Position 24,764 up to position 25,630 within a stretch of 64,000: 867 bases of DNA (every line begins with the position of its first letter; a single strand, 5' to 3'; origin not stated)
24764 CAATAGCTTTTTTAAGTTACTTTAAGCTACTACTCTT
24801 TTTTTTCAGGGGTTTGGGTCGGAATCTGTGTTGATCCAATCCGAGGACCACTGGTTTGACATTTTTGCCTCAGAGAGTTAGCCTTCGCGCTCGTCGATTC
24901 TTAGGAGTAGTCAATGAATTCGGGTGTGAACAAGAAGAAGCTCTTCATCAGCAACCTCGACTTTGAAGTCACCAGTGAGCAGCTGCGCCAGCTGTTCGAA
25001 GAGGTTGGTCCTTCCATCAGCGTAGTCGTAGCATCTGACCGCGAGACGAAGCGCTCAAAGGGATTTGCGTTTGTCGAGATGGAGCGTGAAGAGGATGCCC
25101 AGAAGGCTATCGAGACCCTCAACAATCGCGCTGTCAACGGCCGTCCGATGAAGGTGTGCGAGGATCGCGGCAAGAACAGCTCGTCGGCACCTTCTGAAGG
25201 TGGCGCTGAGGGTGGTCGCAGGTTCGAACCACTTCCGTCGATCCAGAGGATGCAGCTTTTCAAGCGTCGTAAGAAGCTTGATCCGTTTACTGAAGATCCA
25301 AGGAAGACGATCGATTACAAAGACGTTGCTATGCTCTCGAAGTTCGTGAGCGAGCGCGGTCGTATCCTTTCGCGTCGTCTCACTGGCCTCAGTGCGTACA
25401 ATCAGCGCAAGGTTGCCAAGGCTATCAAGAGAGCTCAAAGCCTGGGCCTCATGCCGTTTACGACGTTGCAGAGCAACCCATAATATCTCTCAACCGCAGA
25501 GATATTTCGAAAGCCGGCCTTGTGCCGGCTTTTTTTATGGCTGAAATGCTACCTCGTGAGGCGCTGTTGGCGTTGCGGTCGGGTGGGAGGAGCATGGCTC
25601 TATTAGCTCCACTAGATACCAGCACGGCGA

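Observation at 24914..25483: Ribosomal protein bS18 carrying an N-terminal RRM RNA-binding domain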

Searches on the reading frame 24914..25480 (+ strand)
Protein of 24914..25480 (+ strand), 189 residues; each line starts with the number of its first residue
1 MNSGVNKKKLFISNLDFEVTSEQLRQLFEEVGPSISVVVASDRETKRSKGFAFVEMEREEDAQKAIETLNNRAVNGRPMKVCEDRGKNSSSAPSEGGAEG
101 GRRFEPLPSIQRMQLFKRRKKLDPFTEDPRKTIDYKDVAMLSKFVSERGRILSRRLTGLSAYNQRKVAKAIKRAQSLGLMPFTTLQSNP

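Call 3: search_protein_families(library=pfam, proteins=[window:24914-25480:+], max_evalue=0.01)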
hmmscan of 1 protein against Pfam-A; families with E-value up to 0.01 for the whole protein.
window:24914-25480:+ (189 aa): 3 families
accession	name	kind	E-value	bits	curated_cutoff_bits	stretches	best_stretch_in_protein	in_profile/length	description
PF01084.26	Ribosomal_S18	-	1.2e-24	86.6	21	1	131-180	3-52/52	Ribosomal protein S18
PF00076.28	RRM_1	-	1.9e-24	85.7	20.7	1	10-79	1-69/70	RNA recognition motif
PF16842.11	RRM_occluded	-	0.0049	17.2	30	1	12-83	6-72/79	Occluded RNA-recognition motif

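Call 4: search_protein_families(library=ncbifam, proteins=[window:24914-25480:+], max_evalue=0.01)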
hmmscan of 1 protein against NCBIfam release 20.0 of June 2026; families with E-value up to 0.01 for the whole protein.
window:24914-25480:+ (189 aa): 10 families
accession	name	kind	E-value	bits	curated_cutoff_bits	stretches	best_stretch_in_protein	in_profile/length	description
NF058537.1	Rbp_regulator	equivalog_domain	1e-25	89.8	100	1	10-85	2-77/79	RNA-binding regulator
TIGR00165.1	S18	equivalog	2.7e-24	85.2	38.75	1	116-183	1-68/70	30S ribosomal protein S18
TIGR01622.1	SF-CC1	subfamily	1.5e-18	67.1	231.65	1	5-85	217-299/500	splicing factor, CC1-like family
TIGR01628.1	PABP-1234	subfamily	2.7e-16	59.8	497.1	1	8-81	286-358/595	polyadenylate binding protein, human types 1, 2, 3, 4 family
TIGR01642.1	U2AF_lg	subfamily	2.5e-11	42.8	310.3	1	6-80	295-369/510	U2 snRNP auxilliary factor, large subunit, splicing factor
TIGR01645.1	half-pint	subfamily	9.8e-11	41.1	443.95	1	14-85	112-180/607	poly-U binding splicing factor, half-pint family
TIGR01661.1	ELAV_HUD_SF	subfamily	4.1e-10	39.8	279.1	1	10-83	272-344/351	ELAV/HuD family splicing factor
TIGR01659.1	sex-lethal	subfamily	2.3e-09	37.4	486.2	1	7-88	193-278/346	sex-lethal family splicing factor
TIGR01648.1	hnRNP-R-Q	subfamily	1.4e-06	27.4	317.85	1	8-86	234-306/577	hnRNP-R, Q splicing factor family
TIGR01649.1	hnRNP-L_PTB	subfamily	0.00066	18.8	287.4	1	10-88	301-375/493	hnRNP-L/PTB/hephaestus splicing factor family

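Call 6: find_homologous_proteins(query=window:24914-25480:+)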
Query window:24914-25480:+ (189 aa): 484 proteins with E <= 0.001 among 588 candidates; the best 120 are listed.
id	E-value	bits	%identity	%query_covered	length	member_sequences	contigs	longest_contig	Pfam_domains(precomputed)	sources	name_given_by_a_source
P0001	3.1e-113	393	98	100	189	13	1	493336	PF00076.29,PF01084.27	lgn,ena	-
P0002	8.5e-101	353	90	98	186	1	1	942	PF00076.29,PF01084.27,PF22976.3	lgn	-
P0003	1.1e-99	349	87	99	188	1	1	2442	PF00076.29,PF01084.27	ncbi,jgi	jgi:ribosomal protein S18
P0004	1.3e-99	349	86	99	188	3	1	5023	PF00076.29,PF01084.27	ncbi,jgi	jgi:ribosomal protein S18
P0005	9.8e-99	346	86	98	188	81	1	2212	PF00076.29,PF01084.27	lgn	-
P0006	1.6e-98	346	88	98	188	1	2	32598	PF00076.29,PF01084.27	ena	-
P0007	2.7e-98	345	86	98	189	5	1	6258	PF00076.29,PF01084.27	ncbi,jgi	jgi:small subunit ribosomal protein S18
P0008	2.9e-98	345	87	99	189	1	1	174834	PF00076.29,PF01084.27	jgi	-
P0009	5.5e-98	344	86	99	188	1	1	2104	PF00076.29,PF01084.27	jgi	jgi:ribosomal protein S18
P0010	7.3e-98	343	86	98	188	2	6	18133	PF00076.29,PF01084.27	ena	-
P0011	8.7e-98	343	85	99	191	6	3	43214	PF00076.29,PF01084.27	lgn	-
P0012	1.0e-97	343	86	99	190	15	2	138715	PF00076.29,PF01084.27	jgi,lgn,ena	-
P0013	1.5e-97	342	87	99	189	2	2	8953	PF00076.29,PF01084.27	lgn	-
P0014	1.5e-97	342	88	98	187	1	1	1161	PF00076.29,PF01084.27,PF22976.3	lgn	-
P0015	1.6e-97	342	85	98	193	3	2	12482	PF00076.29,PF01084.27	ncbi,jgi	jgi:small subunit ribosomal protein S18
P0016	1.7e-97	342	87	99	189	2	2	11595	PF00076.29,PF01084.27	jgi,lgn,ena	-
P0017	2.0e-97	342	88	99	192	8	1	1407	PF00076.29,PF01084.27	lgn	-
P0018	2.1e-97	342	87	99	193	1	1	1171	PF00076.29,PF01084.27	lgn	-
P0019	2.4e-97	342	87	98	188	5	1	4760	PF00076.29,PF01084.27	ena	-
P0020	2.4e-97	342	85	98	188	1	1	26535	PF00076.29,PF01084.27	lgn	-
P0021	2.5e-97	342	86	99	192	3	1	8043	PF00076.29,PF01084.27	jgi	jgi:small subunit ribosomal protein S18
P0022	2.7e-97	342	85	98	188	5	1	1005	PF00076.29,PF01084.27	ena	-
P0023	4.9e-97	341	87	99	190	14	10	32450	PF00076.29,PF01084.27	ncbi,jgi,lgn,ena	jgi:ribosomal protein S18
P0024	5.2e-97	341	87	99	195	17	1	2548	PF00076.29,PF01084.27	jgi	jgi:small subunit ribosomal protein S18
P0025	7.8e-97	340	86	99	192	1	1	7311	PF00076.29,PF01084.27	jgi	jgi:small subunit ribosomal protein S18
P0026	3.5e-96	338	85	99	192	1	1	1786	PF00076.29,PF01084.27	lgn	-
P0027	4.9e-96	337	84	99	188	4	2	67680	PF00076.29,PF01084.27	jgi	jgi:ribosomal protein S18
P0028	5.1e-96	337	84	99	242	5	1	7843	PF00076.29,PF01084.27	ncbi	-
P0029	5.4e-96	337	86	99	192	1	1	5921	PF00076.29,PF01084.27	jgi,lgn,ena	jgi:small subunit ribosomal protein S18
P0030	5.7e-96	337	87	98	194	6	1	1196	PF00076.29,PF01084.27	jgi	jgi:small subunit ribosomal protein S18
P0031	6.2e-96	337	84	99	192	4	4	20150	PF00076.29,PF01084.27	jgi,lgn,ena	jgi:small subunit ribosomal protein S18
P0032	7.9e-96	337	83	99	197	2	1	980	PF00076.29,PF01084.27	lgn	-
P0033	1.2e-95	336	84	98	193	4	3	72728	PF00076.29,PF01084.27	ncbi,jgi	jgi:small subunit ribosomal protein S18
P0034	1.5e-95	336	84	99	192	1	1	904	PF00076.29,PF01084.27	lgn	-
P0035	1.6e-95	336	83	98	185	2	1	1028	PF00076.29,PF01084.27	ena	-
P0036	2.0e-95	335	83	98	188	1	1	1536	PF00076.29,PF01084.27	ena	-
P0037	3.3e-95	335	85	99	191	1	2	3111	PF00076.29,PF01084.27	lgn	-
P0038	8.3e-95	333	83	99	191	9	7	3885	PF00076.29,PF01084.27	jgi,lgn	jgi:small subunit ribosomal protein S18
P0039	1.0e-94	333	84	98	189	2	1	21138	PF00076.29,PF01084.27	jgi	-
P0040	1.2e-94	333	84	99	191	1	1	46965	PF00076.29,PF01084.27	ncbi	-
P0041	2.2e-94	332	82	99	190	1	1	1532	PF00076.29,PF01084.27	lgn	-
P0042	2.3e-94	332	85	99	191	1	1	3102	PF00076.29,PF01084.27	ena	-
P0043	3.5e-94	331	84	99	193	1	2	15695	PF00076.29,PF01084.27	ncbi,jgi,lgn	jgi:small subunit ribosomal protein S18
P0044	4.0e-94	331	84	99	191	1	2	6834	PF00076.29,PF01084.27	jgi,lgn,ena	-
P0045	4.3e-94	331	83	99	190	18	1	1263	PF00076.29,PF01084.27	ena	-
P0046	7.4e-94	330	83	99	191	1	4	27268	PF00076.29,PF01084.27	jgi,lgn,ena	jgi:small subunit ribosomal protein S18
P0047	3.2e-93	328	82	98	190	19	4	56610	PF00076.29,PF01084.27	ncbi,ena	-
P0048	3.2e-93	328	83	99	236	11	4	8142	PF00076.29,PF01084.27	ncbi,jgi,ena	jgi:small subunit ribosomal protein S18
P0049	6.2e-93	327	83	98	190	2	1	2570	PF00076.29,PF01084.27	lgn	-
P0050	1.1e-92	326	84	99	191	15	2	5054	PF00076.29,PF01084.27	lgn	-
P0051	1.3e-92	326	83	99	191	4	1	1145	PF00076.29,PF01084.27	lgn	-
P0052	6.4e-89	314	81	96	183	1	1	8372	PF00076.29,PF16842.12,PF01084.27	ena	-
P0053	6.3e-87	308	78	94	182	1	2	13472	PF00076.29,PF01084.27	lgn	-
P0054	8.4e-87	307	76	99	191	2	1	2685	PF00076.29,PF01084.27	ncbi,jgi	jgi:small subunit ribosomal protein S18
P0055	9.8e-87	307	78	95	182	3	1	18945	PF00076.29,PF01084.27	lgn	-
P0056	2.2e-84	300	74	96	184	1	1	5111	PF00076.29,PF01084.27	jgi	jgi:small subunit ribosomal protein S18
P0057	8.4e-84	298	76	96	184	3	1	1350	PF00076.29,PF01084.27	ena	-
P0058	1.4e-83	297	73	94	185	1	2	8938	PF00076.29,PF01084.27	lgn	-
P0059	2.5e-83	296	76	95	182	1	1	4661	PF00076.29,PF01084.27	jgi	jgi:small subunit ribosomal protein S18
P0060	3.1e-83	296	75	94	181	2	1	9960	PF00076.29,PF01084.27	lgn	-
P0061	4.0e-83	295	75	96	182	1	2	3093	PF00076.29,PF01084.27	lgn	-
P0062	4.4e-83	295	75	94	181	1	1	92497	PF00076.29,PF01084.27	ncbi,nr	ncbi:MAG: 30S ribosomal protein S18 [Deltaproteobacteria bacterium]|nr:30S ribosomal protein S18 [De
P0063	5.1e-83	295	71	95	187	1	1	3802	PF00076.29,PF16842.12,PF01084.27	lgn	-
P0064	9.9e-83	294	74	94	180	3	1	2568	PF00076.29,PF01084.27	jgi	-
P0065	2.4e-82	293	74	95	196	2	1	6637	PF00076.29,PF01084.27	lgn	-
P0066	2.4e-82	293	74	94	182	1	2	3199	PF13893.13,PF00076.29,PF01084.27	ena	-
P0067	6.0e-82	292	73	94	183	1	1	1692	PF00076.29,PF01084.27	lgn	-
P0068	6.2e-82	292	74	94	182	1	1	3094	PF00076.29,PF01084.27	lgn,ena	-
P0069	8.0e-82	291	74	94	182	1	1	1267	PF00076.29,PF01084.27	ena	-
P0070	8.1e-82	291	74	94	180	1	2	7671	PF00076.29,PF16842.12,PF01084.27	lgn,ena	-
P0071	9.7e-82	291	74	95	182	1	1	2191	PF00076.29,PF01084.27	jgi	-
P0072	1.3e-81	290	74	94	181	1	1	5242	PF00076.29,PF01084.27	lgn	-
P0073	1.5e-81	290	74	94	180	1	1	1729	PF00076.29,PF01084.27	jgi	jgi:small subunit ribosomal protein S18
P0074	1.9e-81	290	74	94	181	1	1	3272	PF00076.29,PF01084.27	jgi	jgi:small subunit ribosomal protein S18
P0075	2.5e-81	290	71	93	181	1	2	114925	PF00076.29,PF01084.27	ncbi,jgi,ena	jgi:cold-inducible RNA-binding protein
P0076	3.2e-81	289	74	95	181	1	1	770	PF00076.29,PF16842.12,PF01084.27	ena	-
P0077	3.4e-81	289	77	95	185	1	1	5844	PF00076.29,PF01084.27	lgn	-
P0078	3.5e-81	289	73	95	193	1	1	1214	PF00076.29,PF01084.27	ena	-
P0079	3.8e-81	289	74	95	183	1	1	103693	PF00076.29,PF01084.27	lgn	-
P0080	4.2e-81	289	74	94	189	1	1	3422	PF00076.29,PF01084.27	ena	-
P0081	4.2e-81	289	73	95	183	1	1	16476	PF00076.29,PF01084.27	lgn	-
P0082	4.4e-81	289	72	94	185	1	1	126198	PF00076.29,PF01084.27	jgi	-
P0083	4.6e-81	289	73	95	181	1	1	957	PF00076.29,PF01084.27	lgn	-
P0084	5.3e-81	289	76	94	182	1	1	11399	PF00076.29,PF01084.27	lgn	-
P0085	6.1e-81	288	74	95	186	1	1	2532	PF00076.29,PF01084.27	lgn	-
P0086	6.7e-81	288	74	95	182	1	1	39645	PF00076.29,PF01084.27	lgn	-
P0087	7.0e-81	288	79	99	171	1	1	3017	PF00076.29,PF01084.27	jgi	jgi:ribosomal protein S18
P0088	7.8e-81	288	74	94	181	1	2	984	PF00076.29,PF01084.27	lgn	-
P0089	8.4e-81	288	74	94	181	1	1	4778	PF00076.29,PF01084.27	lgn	-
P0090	8.5e-81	288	72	94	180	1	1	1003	PF00076.29,PF01084.27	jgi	jgi:small subunit ribosomal protein S18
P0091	1.3e-80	287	73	94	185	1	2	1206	PF00076.29,PF01084.27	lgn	-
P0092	1.3e-80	287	73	94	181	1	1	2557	PF00076.29,PF16842.12,PF01084.27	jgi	jgi:small subunit ribosomal protein S18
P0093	1.6e-80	287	73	94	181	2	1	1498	PF00076.29,PF01084.27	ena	-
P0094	1.9e-80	287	73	93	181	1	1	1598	PF00076.29,PF01084.27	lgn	-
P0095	2.2e-80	287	72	94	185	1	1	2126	PF00076.29,PF01084.27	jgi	jgi:small subunit ribosomal protein S18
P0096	3.3e-80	286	72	94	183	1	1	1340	PF00076.29,PF01084.27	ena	-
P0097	5.3e-80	285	75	94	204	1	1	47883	PF00076.29,PF01084.27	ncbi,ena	-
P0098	6.1e-80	285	71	95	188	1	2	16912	PF00076.29,PF01084.27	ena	-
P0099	6.2e-80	285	71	94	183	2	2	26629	PF00076.29,PF01084.27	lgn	-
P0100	6.7e-80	285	73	95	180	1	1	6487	PF00076.29,PF01084.27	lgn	-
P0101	7.3e-80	285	69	95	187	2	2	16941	PF00076.29,PF01084.27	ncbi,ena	-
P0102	8.6e-80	285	73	94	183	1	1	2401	PF00076.29,PF01084.27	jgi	jgi:small subunit ribosomal protein S18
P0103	9.3e-80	284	75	94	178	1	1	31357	PF00076.29,PF01084.27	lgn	-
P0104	9.4e-80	284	69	98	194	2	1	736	PF00076.29,PF01084.27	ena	-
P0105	1.0e-79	284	75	95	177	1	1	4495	PF00076.29,PF01084.27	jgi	-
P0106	1.0e-79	284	75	94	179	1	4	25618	PF00076.29,PF01084.27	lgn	-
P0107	1.2e-79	284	72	94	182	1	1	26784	PF00076.29,PF01084.27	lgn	-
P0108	1.3e-79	284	73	95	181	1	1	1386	PF00076.29,PF01084.27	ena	-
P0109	1.4e-79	284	72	94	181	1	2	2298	PF00076.29,PF01084.27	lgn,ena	-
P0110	1.4e-79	284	73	95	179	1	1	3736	PF00076.29,PF01084.27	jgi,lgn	-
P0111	1.9e-79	284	71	96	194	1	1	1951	PF00076.29,PF01084.27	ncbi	-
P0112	2.1e-79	283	72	94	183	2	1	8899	PF00076.29,PF01084.27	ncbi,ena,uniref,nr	ncbi:MAG: 30S ribosomal protein S18 [SAR324 cluster bacterium]|uniref:Small ribosomal subunit protei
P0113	2.6e-79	283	73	94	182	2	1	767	PF00076.29,PF01084.27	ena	-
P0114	2.6e-79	283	70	94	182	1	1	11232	PF00076.29,PF01084.27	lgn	-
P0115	3.1e-79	283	72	94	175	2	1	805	PF00076.29,PF01084.27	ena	-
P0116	3.4e-79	283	72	94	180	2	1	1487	PF00076.29,PF01084.27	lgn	-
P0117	3.6e-79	283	72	95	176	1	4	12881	PF00076.29,PF01084.27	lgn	-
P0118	3.7e-79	283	73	95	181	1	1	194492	PF00076.29,PF01084.27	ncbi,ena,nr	ncbi:MAG: 30S ribosomal protein S18 [Oligoflexia bacterium]|nr:30S ribosomal protein S18 [Oligoflexi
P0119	5.1e-79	282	70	94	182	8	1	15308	PF00076.29,PF01084.27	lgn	-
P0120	5.3e-79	282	72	95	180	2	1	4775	PF00076.29,PF01084.27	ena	-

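Call 10: find_encoding_contigs(protein=P0118, flank=10000, max_places=3)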
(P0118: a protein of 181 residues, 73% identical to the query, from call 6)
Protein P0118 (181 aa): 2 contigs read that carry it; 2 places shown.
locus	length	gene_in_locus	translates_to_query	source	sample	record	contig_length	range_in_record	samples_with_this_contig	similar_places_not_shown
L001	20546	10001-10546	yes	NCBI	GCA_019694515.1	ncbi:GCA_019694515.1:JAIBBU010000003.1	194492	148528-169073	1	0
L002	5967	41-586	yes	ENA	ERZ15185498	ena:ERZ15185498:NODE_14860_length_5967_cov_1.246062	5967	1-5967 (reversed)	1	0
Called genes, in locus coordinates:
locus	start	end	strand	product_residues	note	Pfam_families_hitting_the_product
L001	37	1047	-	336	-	PF03448:MgtE_N (faint), PF14842:FliG_N, PF14841:FliG_M, PF14842:FliG_N (weak), PF01706:FliG_C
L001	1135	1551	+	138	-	PF22740:PapZ_C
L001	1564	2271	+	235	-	PF00483:NTP_transferase, PF12804:NTP_transf_3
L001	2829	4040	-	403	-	PF23745:ANK_LRRK2 (faint), PF24521:Ank_KRIT1 (faint), PF12796:Ank_2, PF13606:Ank_3 (faint), PF13637:Ank_4 (weak), PF13857:Ank_5 (weak), PF00023:Ank (weak), PF12796:Ank_2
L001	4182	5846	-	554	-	PF00916:Sulfate_transp, PF01740:STAS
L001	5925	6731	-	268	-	PF00459:Inositol_P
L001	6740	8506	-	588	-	PF20695:UbiD_N, PF01977:UbiD, PF20696:UbiD_C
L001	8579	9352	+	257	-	PF00378:ECH_1, PF16113:ECH_2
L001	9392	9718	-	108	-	-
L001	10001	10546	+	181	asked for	PF00076:RRM_1, PF01084:Ribosomal_S18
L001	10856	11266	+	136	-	-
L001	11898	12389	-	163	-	PF00578:AhpC-TSA, PF08534:Redoxin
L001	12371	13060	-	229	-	PF00072:Response_reg, PF00512:HisKA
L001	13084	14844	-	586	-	PF00664:ABC_membrane, PF09818:ABC_ATPase (faint), PF00005:ABC_tran, PF02463:SMC_N (weak)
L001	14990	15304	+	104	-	-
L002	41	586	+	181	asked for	PF00076:RRM_1, PF01084:Ribosomal_S18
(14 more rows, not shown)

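Call 11: find_encoding_contigs(protein=P0001, flank=10000, max_places=3)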
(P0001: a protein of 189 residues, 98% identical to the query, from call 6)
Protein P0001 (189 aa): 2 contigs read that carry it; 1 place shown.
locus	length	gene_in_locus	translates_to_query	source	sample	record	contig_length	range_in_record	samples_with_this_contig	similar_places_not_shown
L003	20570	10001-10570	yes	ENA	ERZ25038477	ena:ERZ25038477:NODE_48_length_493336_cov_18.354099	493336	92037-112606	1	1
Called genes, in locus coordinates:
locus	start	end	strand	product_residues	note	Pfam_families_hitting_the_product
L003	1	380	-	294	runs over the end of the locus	PF01464:SLT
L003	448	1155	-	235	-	PF03167:UDG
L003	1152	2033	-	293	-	PF03193:RsgA_GTPase, PF01926:MMR_HSR1 (weak)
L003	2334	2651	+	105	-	-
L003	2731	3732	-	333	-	PF03448:MgtE_N (faint), PF14842:FliG_N, PF14841:FliG_M, PF14842:FliG_N, PF01706:FliG_C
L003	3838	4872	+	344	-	PF01636:APH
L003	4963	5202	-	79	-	-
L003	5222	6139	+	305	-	-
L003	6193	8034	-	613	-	PF20695:UbiD_N, PF01977:UbiD, PF20696:UbiD_C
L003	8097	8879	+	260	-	PF00378:ECH_1, PF16113:ECH_2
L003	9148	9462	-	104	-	-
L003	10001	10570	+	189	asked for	PF00076:RRM_1, PF01084:Ribosomal_S18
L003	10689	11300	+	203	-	PF12975:DUF3859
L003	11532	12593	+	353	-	PF13428:TPR_14 (faint), PF14559:TPR_19 (faint), PF13431:TPR_17 (faint), PF23914:TPR_CcmH_CycH (faint), PF00515:TPR_1 (faint), PF07719:TPR_2 (faint), PF13414:TPR_11 (weak), PF13424:TPR_12, +3 more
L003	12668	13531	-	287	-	PF13489:Methyltransf_23, PF13847:Methyltransf_31, PF08241:Methyltransf_11, PF08242:Methyltransf_12, PF13649:Methyltransf_25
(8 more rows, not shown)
